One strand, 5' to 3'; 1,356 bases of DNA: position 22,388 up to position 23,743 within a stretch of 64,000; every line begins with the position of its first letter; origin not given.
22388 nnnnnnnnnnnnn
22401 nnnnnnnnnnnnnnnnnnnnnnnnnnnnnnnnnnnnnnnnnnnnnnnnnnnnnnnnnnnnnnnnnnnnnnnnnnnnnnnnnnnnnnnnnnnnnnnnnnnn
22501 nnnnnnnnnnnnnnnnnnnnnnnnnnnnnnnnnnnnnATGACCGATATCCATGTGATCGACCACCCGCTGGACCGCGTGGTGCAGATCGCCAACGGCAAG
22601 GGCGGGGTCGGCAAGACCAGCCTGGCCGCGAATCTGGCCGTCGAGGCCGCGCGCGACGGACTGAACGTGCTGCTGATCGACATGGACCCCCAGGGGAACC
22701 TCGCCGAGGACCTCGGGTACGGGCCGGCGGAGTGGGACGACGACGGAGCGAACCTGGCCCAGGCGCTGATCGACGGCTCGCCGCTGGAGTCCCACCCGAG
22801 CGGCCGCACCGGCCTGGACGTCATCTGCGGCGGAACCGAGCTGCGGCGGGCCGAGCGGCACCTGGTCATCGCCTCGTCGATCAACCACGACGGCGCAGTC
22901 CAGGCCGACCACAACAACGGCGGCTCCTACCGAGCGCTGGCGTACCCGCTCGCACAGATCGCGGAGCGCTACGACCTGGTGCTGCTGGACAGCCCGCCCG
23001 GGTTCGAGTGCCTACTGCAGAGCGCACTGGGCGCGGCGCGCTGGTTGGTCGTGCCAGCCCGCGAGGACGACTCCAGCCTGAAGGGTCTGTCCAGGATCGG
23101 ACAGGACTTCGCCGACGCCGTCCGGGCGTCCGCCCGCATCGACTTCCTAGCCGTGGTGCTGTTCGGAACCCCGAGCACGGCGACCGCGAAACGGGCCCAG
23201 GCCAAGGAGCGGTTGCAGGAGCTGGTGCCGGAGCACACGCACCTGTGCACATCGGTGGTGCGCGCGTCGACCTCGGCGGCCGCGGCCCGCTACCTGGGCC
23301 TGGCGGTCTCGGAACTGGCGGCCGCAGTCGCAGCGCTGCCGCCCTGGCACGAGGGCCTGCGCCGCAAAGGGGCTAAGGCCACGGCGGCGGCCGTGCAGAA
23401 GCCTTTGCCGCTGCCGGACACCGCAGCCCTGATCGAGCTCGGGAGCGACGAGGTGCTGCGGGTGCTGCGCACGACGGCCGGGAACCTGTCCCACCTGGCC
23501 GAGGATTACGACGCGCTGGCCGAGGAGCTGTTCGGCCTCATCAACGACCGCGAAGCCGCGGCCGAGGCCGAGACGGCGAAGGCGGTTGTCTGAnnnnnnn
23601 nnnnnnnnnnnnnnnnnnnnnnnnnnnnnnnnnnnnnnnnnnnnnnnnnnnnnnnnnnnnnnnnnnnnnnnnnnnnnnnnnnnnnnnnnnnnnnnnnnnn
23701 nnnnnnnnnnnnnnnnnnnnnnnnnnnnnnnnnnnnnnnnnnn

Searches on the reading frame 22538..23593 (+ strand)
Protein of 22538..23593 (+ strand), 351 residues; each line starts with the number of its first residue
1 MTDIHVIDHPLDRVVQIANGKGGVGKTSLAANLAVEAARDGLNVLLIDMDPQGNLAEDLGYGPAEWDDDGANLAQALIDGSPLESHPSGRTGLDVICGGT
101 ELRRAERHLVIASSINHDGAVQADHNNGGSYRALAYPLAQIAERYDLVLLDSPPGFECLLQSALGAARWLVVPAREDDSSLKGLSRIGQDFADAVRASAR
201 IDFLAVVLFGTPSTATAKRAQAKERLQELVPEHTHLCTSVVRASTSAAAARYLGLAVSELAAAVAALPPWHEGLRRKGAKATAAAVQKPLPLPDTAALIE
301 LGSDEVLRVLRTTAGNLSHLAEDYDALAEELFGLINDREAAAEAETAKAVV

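Call 14: search_protein_families(library=pfam, proteins=[window:22538-23593:+], max_evalue=0.01)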
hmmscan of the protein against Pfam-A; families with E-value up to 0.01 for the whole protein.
window:22538-23593:+ (351 aa): 12 families
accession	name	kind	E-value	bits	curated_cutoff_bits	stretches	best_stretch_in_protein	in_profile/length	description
PF13614.12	AAA_31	-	5e-25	88.9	27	1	13-190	2-163/177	AAA domain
PF01656.29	CbiA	-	2.6e-16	60.2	25.4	1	17-234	3-54/125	CobQ/CobB/MinD/ParA nucleotide binding domain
PF02374.21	ArsA_ATPase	-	1.8e-08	34.4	24.3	1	18-57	6-45/305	Anion-transporting ATPase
PF10609.15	ParA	-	2e-08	34.4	27.1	1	13-53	4-44/246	NUBPL iron-transfer P-loop NTPase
PF09140.17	MipZ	-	1.6e-07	31.3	20.7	1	14-51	2-39/262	ATPase MipZ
PF06564.18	CBP_BcsQ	-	1.3e-05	25.3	21.3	1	21-167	10-138/234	Cellulose biosynthesis protein BcsQ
PF13481.12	AAA_25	-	0.00019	21.6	27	0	15-47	35-66/195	AAA domain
PF00142.24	Fer4_NifH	-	0.0027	17.7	25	1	19-52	6-39/271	4Fe-4S iron sulfur cluster binding proteins, NifH/frxC family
PF02562.22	PhoH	-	0.0027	17.7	27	1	14-79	20-85/205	PhoH-like protein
PF05729.18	NACHT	-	0.0074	16.6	26.7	0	17-43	4-30/167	NACHT domain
PF01695.23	IstB_IS21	-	0.0082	16.1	24.1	0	20-48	99-127/238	IstB-like ATP binding protein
PF16575.11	CLP1_P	-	0.0087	16.3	26.6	0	20-51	1-32/188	mRNA cleavage and polyadenylation factor CLP1 P-loop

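Call 16: search_dna_similar(query=window:22538-23590:+, collection=plasmids, mode=protein, max_rows=30)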
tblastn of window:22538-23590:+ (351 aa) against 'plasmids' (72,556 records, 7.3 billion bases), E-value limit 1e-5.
The search stops at 5000 records and this limit was reached: more records match than are counted here, and every count below describes the 5000 best-scoring records only.
Records with a match: at least 5000; places in all: 5466; records where one place covers at least 80% of the query: 1.
Best place of each record, by identity: <60% 5000.
By first word of the organism name: Enterococcus 504; Rhizobium 346; Agrobacterium 271; Sinorhizobium 213; Acinetobacter 171; Bacillus 150; Streptomyces 114; Phaeobacter 110; Pseudosulfitobacter 100; Rhodococcus 99; and 436 more.
By predicted mobility (MOB-suite, as given by PLSDB): non-mobilizable 2370; conjugative 1499; mobilizable 1131.
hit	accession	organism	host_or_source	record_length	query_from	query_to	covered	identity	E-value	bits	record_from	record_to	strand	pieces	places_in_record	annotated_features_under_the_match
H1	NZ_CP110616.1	Rhodococcus antarcticus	whole organism,T5 medium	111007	3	216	61%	46.3%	2e-37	149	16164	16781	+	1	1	ParA family protein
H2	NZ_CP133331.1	Rhodococcus sp. DN22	-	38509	11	228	62%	44.5%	5e-33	137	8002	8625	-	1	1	ParA family protein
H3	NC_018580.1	Gordonia sp. KTR9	-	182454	11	228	62%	44.5%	7e-33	136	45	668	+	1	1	ParA family protein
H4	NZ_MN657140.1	Cryobacterium sp.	-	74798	12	228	62%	44.7%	1e-25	115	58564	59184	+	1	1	ParA family protein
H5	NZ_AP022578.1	Mycolicibacterium aubagnense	-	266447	13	337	93%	29.5%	7e-23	107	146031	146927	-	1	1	ParA family protein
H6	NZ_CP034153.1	Rhodococcus sp. NJ-530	Antarctic sea ice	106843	2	228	65%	41.7%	4e-22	131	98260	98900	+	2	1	ParA family protein | hypothetical protein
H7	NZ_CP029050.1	Miniimonas sp. S16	Single cell,sludge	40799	4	230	65%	41.7%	4e-30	128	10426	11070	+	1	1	ParA family protein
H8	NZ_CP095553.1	Gordonia hongkongensis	single cell,the blood culture and the ...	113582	12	228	62%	43.5%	1e-27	149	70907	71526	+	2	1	ParA family protein | AAA family ATPase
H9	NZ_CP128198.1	Gordonia sp. Swx-4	cell culture,Sandstone of the Ordos ...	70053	12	228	62%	43.3%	3e-36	146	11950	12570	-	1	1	ParA family protein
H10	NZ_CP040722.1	Rhodococcus pyridinivorans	prokaryote,Quinoline-degrading ...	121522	11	224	61%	43.9%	1e-33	138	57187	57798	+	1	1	ParA family protein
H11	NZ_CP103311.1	Rhodococcus pyridinivorans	Sediment samples were collected from a ...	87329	11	224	61%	43.9%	1e-33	138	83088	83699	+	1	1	ParA family protein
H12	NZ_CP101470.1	Rhodococcus gordoniae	water,poultry farm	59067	11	224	61%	43.9%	2e-33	138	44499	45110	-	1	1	ParA family protein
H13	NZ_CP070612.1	Rhodococcus koreensis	cell culture,rhizosphere of apple ...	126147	11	224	61%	43.9%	5e-30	128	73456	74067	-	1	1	ParA family protein | hypothetical protein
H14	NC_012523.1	Rhodococcus opacus B4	-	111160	11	224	61%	43.9%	7e-30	127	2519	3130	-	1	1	ParA family protein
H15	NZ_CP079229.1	Rhodococcus sp. LW-XY12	pure culture,activated sludge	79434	11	228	62%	43.1%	1e-30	130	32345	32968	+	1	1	ParA family protein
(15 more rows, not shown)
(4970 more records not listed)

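Call 39: search_dna_similar(query=window:22538-23590:+, collection=phages, mode=protein, max_rows=15)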
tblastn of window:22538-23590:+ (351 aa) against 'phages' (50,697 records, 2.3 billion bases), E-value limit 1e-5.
Records with a match: 76; places in all: 77; records where one place covers at least 80% of the query: 0.
Best place of each record, by identity: 60-80% 1; <60% 75.
By first word of the organism name: Bacteriophage 37; Enterococcus 14; Listeria 8; Lactobacillus 4; Aphanizomenon 2; Ochrobactrum 2; Acinetobacter 2; Halobacterium 2; Planktothrix 1; Flavonifractor 1; and 3 more.
By host as written in the record: - 41; Listeria monocytogenes 8; Ochrobactrum intermedium 2; Halobacterium salinarum strain S9 2; Lactobacillus sp. 2; Lactobacillus brevis ATCC 367 2; Enterococcus faecalis 62 2; Aphanizomenon flos-aquae 1; and 16 more.
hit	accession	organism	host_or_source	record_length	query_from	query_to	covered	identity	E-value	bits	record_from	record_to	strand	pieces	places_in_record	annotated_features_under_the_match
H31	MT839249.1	Bacteriophage sp.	human fecal samples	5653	8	228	63%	32.6%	1e-13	78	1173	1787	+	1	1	record has no annotation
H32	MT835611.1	Bacteriophage sp.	human fecal samples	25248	13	234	63%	30.3%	2e-12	74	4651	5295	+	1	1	record has no annotation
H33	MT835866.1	Bacteriophage sp.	human fecal samples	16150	14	229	62%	30.4%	2e-10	68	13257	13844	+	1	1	record has no annotation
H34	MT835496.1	Bacteriophage sp.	human fecal samples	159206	13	232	63%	27.8%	5e-13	76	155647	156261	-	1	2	record has no annotation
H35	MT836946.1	Bacteriophage sp.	human fecal samples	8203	13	225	61%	28.5%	2e-10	68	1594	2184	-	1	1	record has no annotation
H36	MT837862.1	Bacteriophage sp.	human fecal samples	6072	13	229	62%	27.7%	3e-10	67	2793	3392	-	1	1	record has no annotation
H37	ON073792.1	Aphanizomenon phage Yong-DA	Aphanizomenon flos-aquae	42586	11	184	50%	34.5%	2e-9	65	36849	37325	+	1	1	ParA family protein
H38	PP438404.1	Aphanizomenon phage Afl-JY11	Aphanizomenon flos-aquae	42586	11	184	50%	34.5%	2e-9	65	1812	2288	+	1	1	hypothetical protein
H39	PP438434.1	Planktothrix phage Pag-JY44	Planktothrix agardhii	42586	11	184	50%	34.5%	2e-9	65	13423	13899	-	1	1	hypothetical protein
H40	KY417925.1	Ochrobactrum phage POI1126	Ochrobactrum intermedium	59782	13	204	55%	31.2%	1e-9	66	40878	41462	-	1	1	partitioning protein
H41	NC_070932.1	Ochrobactrum phage POI1126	Ochrobactrum intermedium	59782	13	204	55%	31.2%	1e-9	66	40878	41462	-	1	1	ParA-like partition protein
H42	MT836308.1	Bacteriophage sp.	human fecal samples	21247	14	207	55%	30.7%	2e-12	74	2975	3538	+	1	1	record has no annotation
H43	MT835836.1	Bacteriophage sp.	human fecal samples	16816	14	229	62%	27.5%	5e-13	76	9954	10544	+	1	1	record has no annotation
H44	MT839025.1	Bacteriophage sp.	human fecal samples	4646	13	230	62%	27.2%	1e-11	72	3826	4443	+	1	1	record has no annotation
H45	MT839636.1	Bacteriophage sp.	human fecal samples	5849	13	196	52%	31.9%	6e-15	82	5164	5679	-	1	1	record has no annotation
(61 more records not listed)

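Call 58: search_protein_families(library=ncbifam, proteins=[window:22538-23590:+], max_evalue=0.1)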
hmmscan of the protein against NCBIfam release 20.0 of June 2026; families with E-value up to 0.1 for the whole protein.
window:22538-23590:+ (351 aa): 34 families (the best 25 are shown)
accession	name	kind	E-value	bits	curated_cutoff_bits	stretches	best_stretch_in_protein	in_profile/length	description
NF041546.1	ParA_partition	equivalog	9.3e-20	71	180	2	14-55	1-42/203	ParA family partition ATPase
TIGR03453.1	partition_RepA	equivalog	1.9e-17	63.2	348.45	1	13-174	105-264/387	plasmid partitioning protein RepA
TIGR03371.1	cellulose_yhjQ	equivalog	8.5e-12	45.1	157.85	1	14-203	3-173/246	cellulose biosynthesis protein BcsQ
NF010443.0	PRK13869.1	subfamily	2.5e-11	43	446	1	13-196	122-306/405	plasmid-partitioning protein RepA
TIGR01969.1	minD_arch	subfamily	8.6e-11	41.5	201.75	1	13-50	1-38/251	cell division ATPase MinD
TIGR01968.1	minD_bact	equivalog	2.6e-10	40.1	212.9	1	13-50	2-39/261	septum site-determining protein MinD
NF053621.1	ATPseBagBMYCTU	equivalog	9.7e-09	34.8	521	1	6-61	6-60/371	ATPase BagB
TIGR00345.1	GET3_arsA_TRC40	subfamily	1.1e-08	35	135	1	19-58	3-42/299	TRC40/GET3/ArsA family transport-energizing ATPase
NF041283.1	PrgP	equivalog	1.6e-08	34.2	400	1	13-172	3-151/297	ParA superfamily DNA segregation protein PrgP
TIGR03815.1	CpaE_hom_Actino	equivalog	2e-08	33.7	154.45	1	13-54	112-153/340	septum site-determining protein Ssd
TIGR04291.1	arsen_driv_ArsA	equivalog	4.4e-08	32.3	650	1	19-57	9-47/565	arsenical pump-driving ATPase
NF047398.1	AAA_KGGVGR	domain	6.6e-08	33.1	90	1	18-50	8-40/190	KGGVGR-motif variant AAA ATPase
NF010259.0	PRK13705.1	equivalog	6.8e-08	31.9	725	1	13-174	107-264/388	plasmid-partitioning protein SopA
NF041136.1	MrpORP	equivalog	8.9e-08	31.8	450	1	12-53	5-46/365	iron-sulfur cluster carrier protein MrpORP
NF053622.1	ATPseBagAMYCTU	equivalog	2.3e-06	27.3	400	1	16-57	10-51/325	ATPase BagA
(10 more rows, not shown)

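Call 59: search_protein_families(library=phrogs, proteins=[window:22538-23590:+], max_evalue=0.01)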
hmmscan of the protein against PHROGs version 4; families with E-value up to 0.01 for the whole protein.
window:22538-23590:+ (351 aa): 2 families
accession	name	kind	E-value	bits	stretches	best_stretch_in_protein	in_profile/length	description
phrog_164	-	DNA, RNA and nucleotide metabolism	2e-40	140.3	1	14-344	226-482/500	ParA-like partition protein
phrog_19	-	DNA, RNA and nucleotide metabolism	0.0041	17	1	20-49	360-389/621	DnaB-like replicative helicase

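Call 98: list_cluster_members(proteins=[P0001, window:22538-23590:+])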
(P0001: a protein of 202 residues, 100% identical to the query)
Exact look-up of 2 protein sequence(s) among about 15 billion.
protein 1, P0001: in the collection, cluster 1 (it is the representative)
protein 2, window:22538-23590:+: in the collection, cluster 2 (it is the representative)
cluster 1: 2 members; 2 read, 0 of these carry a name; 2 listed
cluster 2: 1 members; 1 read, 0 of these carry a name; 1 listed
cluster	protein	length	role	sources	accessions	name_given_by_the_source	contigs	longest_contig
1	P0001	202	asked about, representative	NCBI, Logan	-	-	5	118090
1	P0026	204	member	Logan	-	-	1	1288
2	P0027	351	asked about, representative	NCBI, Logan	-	-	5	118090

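Call 100: get_annotated_region(hit=H14, flank=2500)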
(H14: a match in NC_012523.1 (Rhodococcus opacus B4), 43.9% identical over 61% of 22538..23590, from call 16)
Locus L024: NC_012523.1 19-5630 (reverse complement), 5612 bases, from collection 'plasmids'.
description: Rhodococcus opacus B4 plasmid pKNR, complete sequence
organism: Rhodococcus opacus B4 (NCBI taxid 632772)
taxonomy: Bacteria; Actinomycetota; Actinomycetes; Mycobacteriales; Nocardiaceae; Rhodococcus; Rhodococcus opacus; Rhodococcus opacus B4
host: -; source: -; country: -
typing (MOB-suite, as given by PLSDB): mobilizable; replicon rep_cluster_1181; relaxase MOBP
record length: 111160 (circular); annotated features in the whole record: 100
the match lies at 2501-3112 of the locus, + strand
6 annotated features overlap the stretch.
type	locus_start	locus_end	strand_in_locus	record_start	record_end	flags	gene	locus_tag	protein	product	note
CDS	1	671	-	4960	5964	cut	-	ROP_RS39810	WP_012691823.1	GAF domain-containing protein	-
CDS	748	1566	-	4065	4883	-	-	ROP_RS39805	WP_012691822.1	SDR family oxidoreductase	-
CDS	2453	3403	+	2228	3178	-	-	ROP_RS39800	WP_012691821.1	ParA family protein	-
CDS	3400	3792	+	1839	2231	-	-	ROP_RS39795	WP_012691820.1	hypothetical protein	-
CDS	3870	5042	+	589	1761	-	-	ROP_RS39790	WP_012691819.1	DUF2637 domain-containing protein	-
CDS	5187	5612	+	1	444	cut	-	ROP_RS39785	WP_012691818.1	hypothetical protein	-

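Call 101: get_annotated_region(hit=H1, flank=2500)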
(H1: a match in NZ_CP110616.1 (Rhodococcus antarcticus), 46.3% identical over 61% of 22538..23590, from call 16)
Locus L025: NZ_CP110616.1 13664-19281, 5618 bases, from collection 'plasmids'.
description: Rhodococcus antarcticus strain 75 plasmid unnamed1, complete sequence
organism: Rhodococcus antarcticus (NCBI taxid 2987751)
taxonomy: Bacteria; Actinomycetota; Actinomycetes; Mycobacteriales; Nocardiaceae; Rhodococcus; Rhodococcus antarcticus
host: -; source: whole organism,T5 medium; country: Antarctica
typing (MOB-suite, as given by PLSDB): non-mobilizable
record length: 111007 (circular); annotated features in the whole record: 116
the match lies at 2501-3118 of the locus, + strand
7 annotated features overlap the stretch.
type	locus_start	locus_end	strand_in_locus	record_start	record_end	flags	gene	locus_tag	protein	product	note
CDS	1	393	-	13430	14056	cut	-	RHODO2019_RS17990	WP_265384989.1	hypothetical protein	-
CDS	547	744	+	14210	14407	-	-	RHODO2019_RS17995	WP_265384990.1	toxin-antitoxin system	-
CDS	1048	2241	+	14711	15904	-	-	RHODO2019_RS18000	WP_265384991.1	hypothetical protein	-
CDS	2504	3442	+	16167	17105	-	-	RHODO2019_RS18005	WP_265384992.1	ParA family protein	-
CDS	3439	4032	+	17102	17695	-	-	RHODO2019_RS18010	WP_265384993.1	hypothetical protein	-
CDS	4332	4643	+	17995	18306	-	-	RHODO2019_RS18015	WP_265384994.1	hypothetical protein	-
CDS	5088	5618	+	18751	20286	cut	istA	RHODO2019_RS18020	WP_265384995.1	IS21 family transposase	-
